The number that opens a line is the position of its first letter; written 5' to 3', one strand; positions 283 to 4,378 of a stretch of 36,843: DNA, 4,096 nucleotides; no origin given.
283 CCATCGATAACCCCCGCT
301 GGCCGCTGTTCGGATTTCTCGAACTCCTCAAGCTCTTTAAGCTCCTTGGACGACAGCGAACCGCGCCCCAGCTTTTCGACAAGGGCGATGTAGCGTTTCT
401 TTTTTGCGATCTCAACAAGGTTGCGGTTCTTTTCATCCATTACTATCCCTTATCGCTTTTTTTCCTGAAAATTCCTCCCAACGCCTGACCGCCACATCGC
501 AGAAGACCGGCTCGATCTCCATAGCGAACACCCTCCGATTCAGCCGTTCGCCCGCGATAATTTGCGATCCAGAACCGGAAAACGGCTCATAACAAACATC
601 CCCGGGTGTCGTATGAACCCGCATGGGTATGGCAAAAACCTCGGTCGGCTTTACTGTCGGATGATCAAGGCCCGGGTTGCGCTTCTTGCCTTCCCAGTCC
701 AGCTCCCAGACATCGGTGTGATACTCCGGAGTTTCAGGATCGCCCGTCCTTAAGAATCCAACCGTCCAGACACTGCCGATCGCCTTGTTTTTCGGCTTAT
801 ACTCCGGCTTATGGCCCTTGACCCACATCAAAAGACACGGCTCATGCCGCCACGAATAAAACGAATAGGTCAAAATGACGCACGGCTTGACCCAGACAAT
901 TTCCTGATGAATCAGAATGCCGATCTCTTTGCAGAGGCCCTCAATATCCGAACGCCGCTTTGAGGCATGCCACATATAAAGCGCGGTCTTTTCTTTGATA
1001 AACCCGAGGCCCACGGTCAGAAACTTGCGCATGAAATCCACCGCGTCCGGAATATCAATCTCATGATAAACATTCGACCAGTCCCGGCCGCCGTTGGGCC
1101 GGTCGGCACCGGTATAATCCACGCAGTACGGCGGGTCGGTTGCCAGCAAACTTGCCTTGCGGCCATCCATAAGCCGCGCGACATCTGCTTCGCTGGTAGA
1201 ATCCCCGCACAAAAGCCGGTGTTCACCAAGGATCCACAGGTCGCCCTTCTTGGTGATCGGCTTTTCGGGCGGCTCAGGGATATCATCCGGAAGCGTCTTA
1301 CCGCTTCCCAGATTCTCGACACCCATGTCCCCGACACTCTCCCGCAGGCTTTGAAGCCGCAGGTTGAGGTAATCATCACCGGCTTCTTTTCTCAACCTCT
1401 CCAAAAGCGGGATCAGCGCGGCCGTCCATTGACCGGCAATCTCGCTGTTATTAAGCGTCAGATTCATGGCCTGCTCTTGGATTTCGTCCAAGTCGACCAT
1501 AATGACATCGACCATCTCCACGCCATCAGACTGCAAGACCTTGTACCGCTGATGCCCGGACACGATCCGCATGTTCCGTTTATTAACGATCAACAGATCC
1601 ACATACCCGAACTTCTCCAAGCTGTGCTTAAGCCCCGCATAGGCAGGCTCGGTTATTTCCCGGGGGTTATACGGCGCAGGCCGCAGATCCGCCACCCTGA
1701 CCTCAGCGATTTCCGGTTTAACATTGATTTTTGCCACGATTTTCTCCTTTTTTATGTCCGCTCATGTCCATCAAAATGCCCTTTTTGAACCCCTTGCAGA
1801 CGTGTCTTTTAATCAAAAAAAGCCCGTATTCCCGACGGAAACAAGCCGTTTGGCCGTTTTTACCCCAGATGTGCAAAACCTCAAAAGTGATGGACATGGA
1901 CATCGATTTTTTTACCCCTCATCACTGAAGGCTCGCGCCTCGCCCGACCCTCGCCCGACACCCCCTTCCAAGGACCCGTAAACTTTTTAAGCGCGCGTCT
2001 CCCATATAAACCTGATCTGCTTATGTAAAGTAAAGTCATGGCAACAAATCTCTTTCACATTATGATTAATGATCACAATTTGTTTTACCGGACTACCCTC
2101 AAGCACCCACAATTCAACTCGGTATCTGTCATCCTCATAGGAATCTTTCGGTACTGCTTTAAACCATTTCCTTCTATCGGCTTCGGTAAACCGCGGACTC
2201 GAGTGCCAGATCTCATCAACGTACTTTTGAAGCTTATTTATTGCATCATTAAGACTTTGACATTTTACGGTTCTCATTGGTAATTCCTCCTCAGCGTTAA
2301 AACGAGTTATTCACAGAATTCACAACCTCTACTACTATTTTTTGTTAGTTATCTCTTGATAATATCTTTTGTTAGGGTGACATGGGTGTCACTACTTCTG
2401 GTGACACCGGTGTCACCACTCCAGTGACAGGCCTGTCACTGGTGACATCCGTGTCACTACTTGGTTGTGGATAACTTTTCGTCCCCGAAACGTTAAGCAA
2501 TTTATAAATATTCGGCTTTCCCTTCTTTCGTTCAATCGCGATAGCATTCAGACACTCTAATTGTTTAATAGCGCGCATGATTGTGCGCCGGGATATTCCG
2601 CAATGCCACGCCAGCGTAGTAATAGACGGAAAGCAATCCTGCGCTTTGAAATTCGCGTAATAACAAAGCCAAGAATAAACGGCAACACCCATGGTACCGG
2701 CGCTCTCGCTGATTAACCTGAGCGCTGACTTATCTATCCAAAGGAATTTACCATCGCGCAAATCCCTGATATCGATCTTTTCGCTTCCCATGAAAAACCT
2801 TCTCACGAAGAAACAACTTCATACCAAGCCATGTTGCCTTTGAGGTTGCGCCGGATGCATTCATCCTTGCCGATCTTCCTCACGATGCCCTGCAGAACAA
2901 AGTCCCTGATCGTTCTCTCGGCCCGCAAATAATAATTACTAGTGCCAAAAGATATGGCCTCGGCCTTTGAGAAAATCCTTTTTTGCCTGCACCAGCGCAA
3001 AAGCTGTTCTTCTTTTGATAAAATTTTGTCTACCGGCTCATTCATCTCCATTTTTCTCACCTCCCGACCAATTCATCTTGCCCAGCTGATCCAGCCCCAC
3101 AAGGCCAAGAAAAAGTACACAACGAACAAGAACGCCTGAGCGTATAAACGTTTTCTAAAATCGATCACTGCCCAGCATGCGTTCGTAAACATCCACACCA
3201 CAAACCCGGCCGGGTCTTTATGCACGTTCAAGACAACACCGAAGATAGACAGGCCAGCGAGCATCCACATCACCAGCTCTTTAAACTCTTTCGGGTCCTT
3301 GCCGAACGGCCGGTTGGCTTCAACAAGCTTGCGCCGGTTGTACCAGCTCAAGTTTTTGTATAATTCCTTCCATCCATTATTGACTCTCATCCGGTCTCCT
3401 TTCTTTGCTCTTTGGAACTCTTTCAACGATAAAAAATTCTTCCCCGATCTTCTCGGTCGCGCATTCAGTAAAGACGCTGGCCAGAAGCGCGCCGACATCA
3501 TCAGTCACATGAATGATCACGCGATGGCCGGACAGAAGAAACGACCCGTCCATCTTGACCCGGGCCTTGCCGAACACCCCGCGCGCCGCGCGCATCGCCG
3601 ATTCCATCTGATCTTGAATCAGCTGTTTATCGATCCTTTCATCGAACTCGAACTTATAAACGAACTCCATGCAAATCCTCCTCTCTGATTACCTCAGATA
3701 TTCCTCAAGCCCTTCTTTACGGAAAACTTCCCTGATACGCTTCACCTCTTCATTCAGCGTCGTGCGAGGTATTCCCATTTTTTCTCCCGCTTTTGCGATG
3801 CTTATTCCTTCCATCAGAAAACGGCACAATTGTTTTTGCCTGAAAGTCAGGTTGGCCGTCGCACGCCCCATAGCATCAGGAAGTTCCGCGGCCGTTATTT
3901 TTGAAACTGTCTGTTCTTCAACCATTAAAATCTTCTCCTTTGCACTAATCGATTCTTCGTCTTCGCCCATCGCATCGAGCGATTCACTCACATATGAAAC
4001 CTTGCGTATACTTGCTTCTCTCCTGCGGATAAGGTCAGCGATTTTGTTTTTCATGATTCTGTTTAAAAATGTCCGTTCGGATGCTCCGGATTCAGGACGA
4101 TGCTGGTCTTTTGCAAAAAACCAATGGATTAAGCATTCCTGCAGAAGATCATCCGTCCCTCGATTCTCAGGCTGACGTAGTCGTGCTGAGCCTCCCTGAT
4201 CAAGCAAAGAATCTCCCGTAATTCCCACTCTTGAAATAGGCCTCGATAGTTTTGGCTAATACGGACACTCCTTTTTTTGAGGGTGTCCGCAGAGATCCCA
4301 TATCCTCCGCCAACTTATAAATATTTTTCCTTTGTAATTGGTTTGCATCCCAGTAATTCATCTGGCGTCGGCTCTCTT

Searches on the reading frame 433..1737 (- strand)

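Call 5: search_protein_families(library=pfam, proteins=[window:433-1737:-], max_evalue=0.001)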
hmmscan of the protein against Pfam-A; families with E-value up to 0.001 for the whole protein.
window:433-1737:- (434 aa): 2 families
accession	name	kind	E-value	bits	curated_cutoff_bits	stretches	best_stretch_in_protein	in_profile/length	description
PF01555.25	N6_N4_Mtase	-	5.3e-14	53.1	26.7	1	198-417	4-220/221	DNA methylase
PF02195.25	ParB_N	-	2.9e-07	30.9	26.3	1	9-93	2-90/95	ParB N-terminal domain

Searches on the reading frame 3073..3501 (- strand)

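Call 5: search_protein_families(library=pfam, proteins=[window:3073-3501:-], max_evalue=0.001)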
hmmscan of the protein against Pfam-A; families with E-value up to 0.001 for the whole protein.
window:3073-3501:- (142 aa): 1 family
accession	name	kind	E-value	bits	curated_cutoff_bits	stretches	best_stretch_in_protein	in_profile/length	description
PF04973.17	NMN_transporter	-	5.3e-07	30.2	27.3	1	79-142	5-68/175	Nicotinamide mononucleotide transporter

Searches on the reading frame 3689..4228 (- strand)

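Call 5: search_protein_families(library=pfam, proteins=[window:3689-4228:-], max_evalue=0.001)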
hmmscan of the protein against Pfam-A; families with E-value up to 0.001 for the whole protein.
window:3689-4228:- (179 aa): 2 families
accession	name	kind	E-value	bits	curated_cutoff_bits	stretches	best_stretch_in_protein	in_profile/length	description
PF04542.20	Sigma70_r2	-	2e-07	31.1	24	1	25-71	23-69/71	Sigma-70 region 2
PF05225.22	HTH_psq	-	0.00016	21.8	20.4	1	139-164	13-38/45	helix-turn-helix, Psq domain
